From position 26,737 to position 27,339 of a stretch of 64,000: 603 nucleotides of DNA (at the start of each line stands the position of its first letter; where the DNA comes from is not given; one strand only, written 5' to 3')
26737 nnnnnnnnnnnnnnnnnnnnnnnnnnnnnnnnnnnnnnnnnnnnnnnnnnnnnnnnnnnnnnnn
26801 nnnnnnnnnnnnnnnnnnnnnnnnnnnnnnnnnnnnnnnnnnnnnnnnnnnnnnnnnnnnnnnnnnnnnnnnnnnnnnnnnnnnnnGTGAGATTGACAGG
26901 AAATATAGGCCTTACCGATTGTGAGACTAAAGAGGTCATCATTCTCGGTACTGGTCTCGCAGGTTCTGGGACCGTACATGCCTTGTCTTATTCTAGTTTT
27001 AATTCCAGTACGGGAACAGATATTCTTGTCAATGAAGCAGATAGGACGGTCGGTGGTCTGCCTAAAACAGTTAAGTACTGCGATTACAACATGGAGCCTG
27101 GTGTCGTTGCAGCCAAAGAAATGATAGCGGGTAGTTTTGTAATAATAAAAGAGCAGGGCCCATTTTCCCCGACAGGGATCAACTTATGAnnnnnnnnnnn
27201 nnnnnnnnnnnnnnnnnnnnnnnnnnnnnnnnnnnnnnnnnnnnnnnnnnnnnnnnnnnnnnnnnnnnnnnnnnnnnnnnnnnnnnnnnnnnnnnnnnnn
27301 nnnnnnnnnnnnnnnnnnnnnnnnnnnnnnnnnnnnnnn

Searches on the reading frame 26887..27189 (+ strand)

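Call 6: search_protein_families(library=pfam, proteins=[window:26887-27189:+])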
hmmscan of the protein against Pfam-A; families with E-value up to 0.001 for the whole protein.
window:26887-27189:+ (100 aa): 0 families

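Call 67: search_protein_families(library=ncbifam, proteins=[window:26887-27189:+], max_evalue=0.01)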
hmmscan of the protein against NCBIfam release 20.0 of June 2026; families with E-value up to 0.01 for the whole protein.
window:26887-27189:+ (100 aa): 3 families
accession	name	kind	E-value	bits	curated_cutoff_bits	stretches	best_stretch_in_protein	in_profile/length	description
NF005548.0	PRK07208.1-4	equivalog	0.00035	19.3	389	1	13-71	2-54/488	hypothetical protein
TIGR00562.1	proto_IX_ox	equivalog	0.00045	18.9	97.85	1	14-91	2-75/470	protoporphyrinogen oxidase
NF008845.0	PRK11883.1-5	equivalog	0.0006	18.2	560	1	13-73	3-63/468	protoporphyrinogen oxidase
